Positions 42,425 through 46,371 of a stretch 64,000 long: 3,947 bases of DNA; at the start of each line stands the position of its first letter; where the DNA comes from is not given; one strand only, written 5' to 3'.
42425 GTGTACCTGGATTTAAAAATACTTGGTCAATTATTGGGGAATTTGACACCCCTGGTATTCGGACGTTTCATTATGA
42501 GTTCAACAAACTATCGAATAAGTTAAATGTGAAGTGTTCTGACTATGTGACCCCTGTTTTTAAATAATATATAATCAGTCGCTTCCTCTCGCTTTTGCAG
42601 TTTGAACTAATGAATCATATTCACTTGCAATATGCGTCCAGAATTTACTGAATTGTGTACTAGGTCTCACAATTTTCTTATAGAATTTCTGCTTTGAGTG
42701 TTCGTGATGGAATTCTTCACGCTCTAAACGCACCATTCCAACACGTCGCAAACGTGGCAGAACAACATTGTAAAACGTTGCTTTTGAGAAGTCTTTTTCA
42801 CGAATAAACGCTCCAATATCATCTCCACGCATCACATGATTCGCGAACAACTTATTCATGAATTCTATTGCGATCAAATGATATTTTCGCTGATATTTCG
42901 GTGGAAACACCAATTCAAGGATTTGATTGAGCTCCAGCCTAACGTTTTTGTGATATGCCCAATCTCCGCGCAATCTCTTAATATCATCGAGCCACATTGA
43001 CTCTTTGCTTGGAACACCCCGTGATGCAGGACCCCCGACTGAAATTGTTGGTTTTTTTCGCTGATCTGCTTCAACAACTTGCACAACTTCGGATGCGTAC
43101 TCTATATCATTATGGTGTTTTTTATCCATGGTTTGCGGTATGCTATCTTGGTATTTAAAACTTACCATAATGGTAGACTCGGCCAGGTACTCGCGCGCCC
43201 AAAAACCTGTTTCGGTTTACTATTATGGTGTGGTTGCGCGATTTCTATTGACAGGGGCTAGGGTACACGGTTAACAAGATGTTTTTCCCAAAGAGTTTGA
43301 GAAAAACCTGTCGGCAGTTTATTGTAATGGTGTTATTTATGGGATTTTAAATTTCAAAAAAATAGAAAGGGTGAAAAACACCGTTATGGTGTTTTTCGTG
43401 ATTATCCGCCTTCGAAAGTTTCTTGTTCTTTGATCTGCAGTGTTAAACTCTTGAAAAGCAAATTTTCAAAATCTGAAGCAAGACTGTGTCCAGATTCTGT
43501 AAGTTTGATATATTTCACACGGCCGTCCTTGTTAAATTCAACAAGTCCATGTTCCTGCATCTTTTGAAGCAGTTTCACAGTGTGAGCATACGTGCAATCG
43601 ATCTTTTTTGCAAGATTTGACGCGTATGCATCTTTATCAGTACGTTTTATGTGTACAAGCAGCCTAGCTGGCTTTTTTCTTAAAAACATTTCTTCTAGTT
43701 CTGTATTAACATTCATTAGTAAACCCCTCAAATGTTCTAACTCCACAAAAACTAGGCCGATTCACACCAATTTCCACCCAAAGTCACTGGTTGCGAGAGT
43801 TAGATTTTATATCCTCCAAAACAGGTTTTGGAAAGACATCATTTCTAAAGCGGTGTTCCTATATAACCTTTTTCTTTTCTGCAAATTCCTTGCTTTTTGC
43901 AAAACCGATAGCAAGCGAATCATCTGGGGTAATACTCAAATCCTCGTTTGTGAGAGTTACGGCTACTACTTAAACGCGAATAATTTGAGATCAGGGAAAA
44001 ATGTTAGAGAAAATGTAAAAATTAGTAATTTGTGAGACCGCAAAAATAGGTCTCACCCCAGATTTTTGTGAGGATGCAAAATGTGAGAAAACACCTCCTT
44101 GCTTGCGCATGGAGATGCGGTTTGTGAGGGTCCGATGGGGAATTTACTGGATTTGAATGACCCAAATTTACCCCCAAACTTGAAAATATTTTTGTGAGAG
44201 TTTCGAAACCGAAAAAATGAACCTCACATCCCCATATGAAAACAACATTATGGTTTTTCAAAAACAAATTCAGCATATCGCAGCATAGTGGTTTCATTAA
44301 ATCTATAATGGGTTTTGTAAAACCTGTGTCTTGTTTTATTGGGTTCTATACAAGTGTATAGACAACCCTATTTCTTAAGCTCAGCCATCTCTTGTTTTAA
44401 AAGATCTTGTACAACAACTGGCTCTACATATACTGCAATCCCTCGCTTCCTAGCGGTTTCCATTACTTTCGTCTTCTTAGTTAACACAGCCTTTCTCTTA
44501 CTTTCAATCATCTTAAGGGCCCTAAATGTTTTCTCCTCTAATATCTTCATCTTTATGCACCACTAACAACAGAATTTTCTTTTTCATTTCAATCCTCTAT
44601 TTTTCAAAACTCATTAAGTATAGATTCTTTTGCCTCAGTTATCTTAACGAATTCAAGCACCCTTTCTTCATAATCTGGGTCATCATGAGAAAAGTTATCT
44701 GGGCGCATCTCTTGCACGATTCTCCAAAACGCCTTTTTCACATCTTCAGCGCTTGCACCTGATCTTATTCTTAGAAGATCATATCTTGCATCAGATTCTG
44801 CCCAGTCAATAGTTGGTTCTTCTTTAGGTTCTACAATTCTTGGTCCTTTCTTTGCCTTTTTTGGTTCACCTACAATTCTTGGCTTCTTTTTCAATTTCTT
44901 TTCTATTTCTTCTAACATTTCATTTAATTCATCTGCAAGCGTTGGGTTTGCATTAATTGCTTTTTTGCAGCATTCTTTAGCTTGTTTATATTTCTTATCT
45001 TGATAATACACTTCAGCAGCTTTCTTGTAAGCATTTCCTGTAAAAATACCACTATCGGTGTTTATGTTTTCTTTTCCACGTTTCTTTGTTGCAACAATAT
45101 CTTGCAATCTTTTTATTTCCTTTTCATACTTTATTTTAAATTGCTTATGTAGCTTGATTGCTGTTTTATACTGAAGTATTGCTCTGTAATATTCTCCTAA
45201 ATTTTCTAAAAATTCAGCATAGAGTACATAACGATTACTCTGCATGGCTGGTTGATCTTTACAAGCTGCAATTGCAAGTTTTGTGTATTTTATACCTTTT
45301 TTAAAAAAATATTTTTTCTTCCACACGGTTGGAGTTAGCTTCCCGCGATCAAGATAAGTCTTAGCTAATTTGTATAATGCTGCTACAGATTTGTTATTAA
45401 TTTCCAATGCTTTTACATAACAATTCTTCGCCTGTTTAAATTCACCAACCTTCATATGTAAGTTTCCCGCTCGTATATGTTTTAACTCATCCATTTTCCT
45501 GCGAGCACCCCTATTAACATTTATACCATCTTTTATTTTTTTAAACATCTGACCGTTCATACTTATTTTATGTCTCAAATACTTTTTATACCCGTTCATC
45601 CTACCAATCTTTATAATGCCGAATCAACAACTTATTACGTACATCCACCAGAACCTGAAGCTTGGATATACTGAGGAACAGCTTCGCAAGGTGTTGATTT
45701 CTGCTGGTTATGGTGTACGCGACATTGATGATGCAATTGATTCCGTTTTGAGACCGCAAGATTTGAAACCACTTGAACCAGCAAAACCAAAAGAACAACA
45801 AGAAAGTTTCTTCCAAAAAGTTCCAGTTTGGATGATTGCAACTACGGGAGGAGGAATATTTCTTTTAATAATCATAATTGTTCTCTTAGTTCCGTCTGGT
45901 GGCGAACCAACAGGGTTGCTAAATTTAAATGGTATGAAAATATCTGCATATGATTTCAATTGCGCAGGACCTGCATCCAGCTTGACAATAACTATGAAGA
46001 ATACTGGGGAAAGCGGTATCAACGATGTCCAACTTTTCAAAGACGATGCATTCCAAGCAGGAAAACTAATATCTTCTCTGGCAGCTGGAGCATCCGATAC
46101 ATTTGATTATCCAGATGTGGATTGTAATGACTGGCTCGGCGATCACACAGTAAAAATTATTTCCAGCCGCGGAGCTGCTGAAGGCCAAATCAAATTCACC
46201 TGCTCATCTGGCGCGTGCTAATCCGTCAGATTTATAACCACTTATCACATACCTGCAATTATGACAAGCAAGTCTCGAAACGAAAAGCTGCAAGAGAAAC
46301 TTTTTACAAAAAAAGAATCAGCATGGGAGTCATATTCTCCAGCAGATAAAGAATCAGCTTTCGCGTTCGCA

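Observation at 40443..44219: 3.8-kb cassette bracketed by ~300-bp inverted arms, each an array of the octamer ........, with tRNA-Gly inside the left arm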

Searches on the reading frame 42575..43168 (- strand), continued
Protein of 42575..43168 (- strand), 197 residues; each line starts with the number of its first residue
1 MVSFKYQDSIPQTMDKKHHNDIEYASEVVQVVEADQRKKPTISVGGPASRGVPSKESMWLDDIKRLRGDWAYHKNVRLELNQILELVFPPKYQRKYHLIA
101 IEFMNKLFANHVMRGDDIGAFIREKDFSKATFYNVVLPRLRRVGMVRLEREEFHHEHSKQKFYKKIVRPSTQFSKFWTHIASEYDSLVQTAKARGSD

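Call 61: search_protein_representatives(alignment_id=A2)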
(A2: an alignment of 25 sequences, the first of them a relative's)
Query: 25 sequences, 176 profile positions. Proteins with E-value up to 0.001 (for the whole library): 70; up to 1e-10: 52; up to 1e-30: 14. The best 70 are listed.
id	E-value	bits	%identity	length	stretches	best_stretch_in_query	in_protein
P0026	2.6e-70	252.1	-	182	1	18-175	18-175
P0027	7.9e-63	227.7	-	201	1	8-175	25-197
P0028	1.2e-60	220.7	-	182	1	7-175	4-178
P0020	8.8e-51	188.5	-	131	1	1-119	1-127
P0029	5.1e-46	173.0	-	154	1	19-167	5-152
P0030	1.8e-43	164.7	-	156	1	23-173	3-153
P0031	2.5e-43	164.2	-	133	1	20-144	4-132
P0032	1.4e-38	148.8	-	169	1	13-168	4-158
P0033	3.0e-36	141.2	-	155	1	22-173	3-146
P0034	2.2e-34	135.1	-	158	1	17-174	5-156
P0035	6.7e-33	130.3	-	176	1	16-173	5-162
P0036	7.2e-32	126.9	-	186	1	5-172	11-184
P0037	8.6e-31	123.4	-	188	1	16-170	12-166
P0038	1.0e-30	123.1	-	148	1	22-171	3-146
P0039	3.9e-29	118.0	-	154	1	23-168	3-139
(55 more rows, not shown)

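Call 79: find_related_loci(query=A2, collection=viral_contigs, flank=5000)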
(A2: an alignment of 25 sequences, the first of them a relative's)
Query A2 (197 aa) in viral_contigs; peptide patterns used: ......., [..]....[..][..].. (x = any residue, [..] = any of these).
86 stretches matched a pattern, but none encodes a relative of the query by tblastn (E <= 1e-3).

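Call 81: search_dna_similar(query=window:42575-43168:-, collection=plasmids, mode=protein, max_evalue=0.001)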
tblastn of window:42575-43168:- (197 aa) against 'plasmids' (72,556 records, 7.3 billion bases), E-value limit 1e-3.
No match.

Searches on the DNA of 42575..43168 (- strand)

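Call 42: search_rna_families(sources=[L016, L013], threshold=gathering)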
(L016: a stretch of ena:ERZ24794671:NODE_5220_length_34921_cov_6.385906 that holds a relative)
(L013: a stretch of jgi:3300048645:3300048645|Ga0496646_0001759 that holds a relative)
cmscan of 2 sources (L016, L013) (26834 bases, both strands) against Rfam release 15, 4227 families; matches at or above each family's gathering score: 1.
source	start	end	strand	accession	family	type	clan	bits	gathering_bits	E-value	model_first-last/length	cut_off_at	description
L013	9087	9159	-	RF00005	tRNA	Gene; tRNA;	CL00001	55.9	29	9.9e-10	1-71/71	no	tRNA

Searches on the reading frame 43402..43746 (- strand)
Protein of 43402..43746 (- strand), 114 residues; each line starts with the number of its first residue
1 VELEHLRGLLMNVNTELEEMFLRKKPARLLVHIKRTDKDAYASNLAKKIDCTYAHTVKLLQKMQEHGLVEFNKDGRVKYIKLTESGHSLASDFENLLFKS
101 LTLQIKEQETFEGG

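Call 7: search_protein_families(library=pfam, proteins=[window:43402-43746:-], max_evalue=1)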
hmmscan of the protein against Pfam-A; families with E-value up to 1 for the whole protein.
window:43402-43746:- (114 aa): 18 families
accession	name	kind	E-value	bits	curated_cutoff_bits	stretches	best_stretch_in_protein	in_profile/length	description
PF13463.12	HTH_27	-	1.6e-07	31.9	22.2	1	29-86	8-68/68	Winged helix DNA-binding domain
PF22665.2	DUF6293_C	-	8.9e-06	26.5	27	1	58-90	66-98/101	DUF6293 C-terminal winged helix domain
PF25212.1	HVO_A0114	-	9.8e-06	25.7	27.6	1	21-80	19-77/84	HVO_A0114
PF14277.12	DUF4364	-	8.5e-05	22.9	26.9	1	51-107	31-87/162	Domain of unknown function (DUF4364)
PF12793.13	SgrR_N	-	9.6e-05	23.1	24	1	27-80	7-61/115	Sugar transport-related sRNA regulator N-term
PF14947.12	HTH_45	-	0.00077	19.9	25.5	1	37-96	17-72/77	Winged helix-turn-helix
PF10007.15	DUF2250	-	0.0011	19.4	24.4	1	24-80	8-63/93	Uncharacterized protein conserved in archaea (DUF2250)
PF03048.19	Herpes_UL92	-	0.0055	17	21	1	3-100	79-171/191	UL92 family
PF24034.1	DUF7343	-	0.0095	16.2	27.6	1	43-82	22-61/62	Domain of unknown function (DUF7343)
PF01047.28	MarR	-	0.011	16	24.6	1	36-74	15-52/59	MarR family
PF24270.1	HTH_Cmi2_C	-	0.018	15.8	27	1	7-74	54-123/125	Cmi2, C-terminal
PF25213.1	HVO_A0261_N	-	0.021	15.1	35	1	37-97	22-78/86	HVO_A0261 N-terminal domain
PF12802.13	MarR_2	-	0.027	15.1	27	1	27-74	8-55/61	MarR family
PF09339.16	HTH_IclR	-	0.051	13.8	22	1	28-71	7-50/52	IclR helix-turn-helix domain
PF02082.26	Rrf2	-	0.076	13.6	30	1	29-70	11-54/132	Iron-dependent Transcriptional regulator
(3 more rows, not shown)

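Call 8: search_protein_families(library=phrogs, proteins=[window:43402-43746:-], max_evalue=1)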
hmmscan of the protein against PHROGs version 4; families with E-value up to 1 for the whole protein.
window:43402-43746:- (114 aa): 17 families
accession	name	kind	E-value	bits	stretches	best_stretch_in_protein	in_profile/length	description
phrog_12817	-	transcription regulation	0.00016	22.6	1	10-96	58-146/151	transcriptional regulator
phrog_7387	-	transcription regulation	0.00026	22.1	1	42-89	29-76/111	transcriptional regulator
phrog_2440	-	transcription regulation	0.0016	19.4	1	28-89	32-94/126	transcriptional regulator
phrog_36563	-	unknown function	0.0065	17.2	1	31-80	190-238/254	-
phrog_4278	-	unknown function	0.0065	17.2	1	29-109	36-123/127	-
phrog_11046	-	transcription regulation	0.019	15.8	1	27-93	12-80/94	transcriptional regulator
phrog_3502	-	unknown function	0.051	14.6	1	33-88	60-119/131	-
phrog_11961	-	unknown function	0.051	14.2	1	37-91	52-109/150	-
phrog_34546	-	unknown function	0.054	14.2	1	21-78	88-148/170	-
phrog_186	-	DNA, RNA and nucleotide metabolism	0.064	13.9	1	29-83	57-105/308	DnaD-like helicase loader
phrog_32717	-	transcription regulation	0.12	13.7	1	45-93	33-81/88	transcriptional regulator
phrog_142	-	moron, auxiliary metabolic gene and host takeover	0.15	13.2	1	30-87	17-75/116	Ren-like exclusion protein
phrog_436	-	unknown function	0.16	12.3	1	57-90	57-91/125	-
phrog_30125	-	unknown function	0.28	11.9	1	28-92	78-138/242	-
phrog_6152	-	unknown function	0.28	11.2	1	36-74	291-329/355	-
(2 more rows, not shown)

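Call 60: search_protein_families(library=ncbifam, proteins=[window:43402-43746:-], max_evalue=1)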
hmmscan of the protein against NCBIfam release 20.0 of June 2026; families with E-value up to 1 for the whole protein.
window:43402-43746:- (114 aa): 21 families
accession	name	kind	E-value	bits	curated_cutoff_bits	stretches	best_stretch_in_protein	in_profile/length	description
NF038251.1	AdcR_fam_Zn_TF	equivalog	3e-05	24.3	175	1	38-95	48-108/143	zinc-dependent MarR family transcriptional regulator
NF045593.1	bilirub_TF_BilQ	equivalog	8.1e-05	22.3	125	1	16-98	22-106/135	bilirubin utilization transcriptional regulator BilQ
NF002926.0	PRK03573.1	equivalog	0.00031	20.7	120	1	30-99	37-109/144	transcriptional regulator SlyA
NF010149.0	PRK13626.1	equivalog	0.00049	18.9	476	1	22-85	6-70/552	HTH-type transcriptional regulator SgrR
NF033788.1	HTH_metalloreg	subfamily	0.00054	19.7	55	1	37-84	23-70/77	metalloregulator ArsR/SmtB family transcription factor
NF003210.0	PRK04172.1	equivalog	0.00092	18.1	350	1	20-92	2-72/496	phenylalanine--tRNA ligase subunit alpha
NF008273.0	PRK11050.1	equivalog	0.0017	18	153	1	32-92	47-104/156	manganese-binding transcriptional regulator MntR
NF050184.1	VpaChn25_0724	subfamily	0.0027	17.8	65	1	50-90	34-74/88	VpaChn25_0724 family phage protein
NF047906.1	CdPbTransRegCmtR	equivalog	0.011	15.6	150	1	26-102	21-95/104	Cd(II)/Pb(II)-sensing metalloregulatory transcriptional regulator CmtR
NF040642.1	sulf_sens_BigR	equivalog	0.024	14.7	155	1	25-85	19-79/95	sulfite-sensing transcriptional repressor BigR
NF053777.1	Saro0803TransReg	equivalog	0.026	14.2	200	1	39-90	51-105/140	Saro_0803 family transcriptional regulator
NF047407.1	TransRegMntRTherm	equivalog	0.032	13.9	350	1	42-90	35-80/227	manganese-dependent transcriptional regulator MntR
NF053814.1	teico_TcaR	equivalog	0.033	14.2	170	1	61-96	74-114/151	MarR family transcriptional regulator TcaR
TIGR02337.1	HpaR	equivalog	0.036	13.9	121.2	1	37-94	40-100/130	homoprotocatechuate degradation operon regulator HpaR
NF012224.1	blaSFH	exception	0.036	13.4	550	1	32-85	90-141/250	SFH family subclass B2 metallo-beta-lactamase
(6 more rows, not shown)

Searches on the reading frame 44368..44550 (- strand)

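Call 7: search_protein_families(library=pfam, proteins=[window:44368-44550:-], max_evalue=1)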
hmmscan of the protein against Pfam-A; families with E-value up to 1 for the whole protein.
window:44368-44550:- (60 aa): 0 families

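Call 8: search_protein_families(library=phrogs, proteins=[window:44368-44550:-], max_evalue=1)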
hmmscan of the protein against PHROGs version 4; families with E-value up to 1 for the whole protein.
window:44368-44550:- (60 aa): 2 families
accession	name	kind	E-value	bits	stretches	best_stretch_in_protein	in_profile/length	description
phrog_24837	-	unknown function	0.016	16.7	1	17-40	6-29/66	-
phrog_25405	-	unknown function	0.18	13.1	1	4-36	33-65/78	-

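Call 60: search_protein_families(library=ncbifam, proteins=[window:44368-44550:-], max_evalue=1)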
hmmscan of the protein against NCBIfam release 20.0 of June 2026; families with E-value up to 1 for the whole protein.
window:44368-44550:- (60 aa): 1 family
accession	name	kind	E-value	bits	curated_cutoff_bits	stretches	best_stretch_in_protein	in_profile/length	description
TIGR00789.1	flhB_rel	hypoth_equivalog_domain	0.043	14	117.35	1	27-55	30-58/84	FlhB-like flagellar biosynthesis protein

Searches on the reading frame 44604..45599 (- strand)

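Call 7: search_protein_families(library=pfam, proteins=[window:44604-45599:-], max_evalue=1)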
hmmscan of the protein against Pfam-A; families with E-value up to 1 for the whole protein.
window:44604-45599:- (331 aa): 20 families
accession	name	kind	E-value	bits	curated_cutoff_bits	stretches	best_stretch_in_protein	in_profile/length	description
PF07719.23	TPR_2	-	1.4e-13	50.2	27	2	41-70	4-33/34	Tetratricopeptide repeat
PF00515.34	TPR_1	-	4.5e-13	48.8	27.8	2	45-68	8-31/34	Tetratricopeptide repeat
PF13414.12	TPR_11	-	7.4e-11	42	26.8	2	45-84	1-40/42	TPR repeat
PF13181.12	TPR_8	-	1.1e-10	41.3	25.7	2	43-70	6-33/34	Tetratricopeptide repeat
PF13428.12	TPR_14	-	3.5e-10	40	23.5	2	43-80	6-43/44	Tetratricopeptide repeat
PF13424.12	TPR_12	-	3.6e-08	33.9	30.1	2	43-86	8-59/77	Tetratricopeptide repeat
PF00226.36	DnaJ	-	9e-08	32.6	27.8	1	273-326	3-52/63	DnaJ domain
PF14559.12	TPR_19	-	5.6e-06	27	25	1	51-88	4-41/68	Tetratricopeptide repeat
PF12895.13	ANAPC3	-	6.6e-06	26.8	27.2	2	190-219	26-53/82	Anaphase-promoting complex, cyclosome, subunit 3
PF13431.12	TPR_17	-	1.4e-05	25.4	24.4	1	60-88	1-29/34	Tetratricopeptide repeat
PF13432.12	TPR_16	-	0.00046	21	32.7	1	43-88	2-47/65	Tetratricopeptide repeat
PF13176.12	TPR_7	-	0.00059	20.2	27.9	0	44-68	5-29/36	Tetratricopeptide repeat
PF13374.12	TPR_10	-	0.00092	19.6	27.5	0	45-68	9-32/42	Tetratricopeptide repeat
PF25063.1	ARM_TT21_C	-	0.0042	17.4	35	1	44-89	135-181/209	Tetratricopeptide repeat protein 21 C-terminal ARM domain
PF04399.18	Glutaredoxin2_C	-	0.0048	17.2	32.8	1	193-240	32-78/130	Glutaredoxin 2, C terminal domain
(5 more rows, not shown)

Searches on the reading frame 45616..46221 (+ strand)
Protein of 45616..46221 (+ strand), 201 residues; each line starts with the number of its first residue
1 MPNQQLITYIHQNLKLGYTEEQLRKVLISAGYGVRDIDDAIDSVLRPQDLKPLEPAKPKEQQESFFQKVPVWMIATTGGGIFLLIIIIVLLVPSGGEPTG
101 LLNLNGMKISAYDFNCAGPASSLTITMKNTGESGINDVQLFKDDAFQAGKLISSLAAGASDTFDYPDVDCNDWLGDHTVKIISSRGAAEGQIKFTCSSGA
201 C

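Call 60: search_protein_families(library=ncbifam, proteins=[window:45616-46221:+], max_evalue=1)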
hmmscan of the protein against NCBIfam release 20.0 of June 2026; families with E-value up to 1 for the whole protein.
window:45616-46221:+ (201 aa): 2 families
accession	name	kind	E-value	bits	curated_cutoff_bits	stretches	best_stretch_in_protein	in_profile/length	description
NF002897.0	PRK03430.1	equivalog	0.19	11.8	191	1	8-43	11-46/157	DUF494 family protein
NF041738.1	GG_III-CTERM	domain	0.34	10.9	22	1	72-91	1-20/28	GGIII-like transmembrane region-containing protein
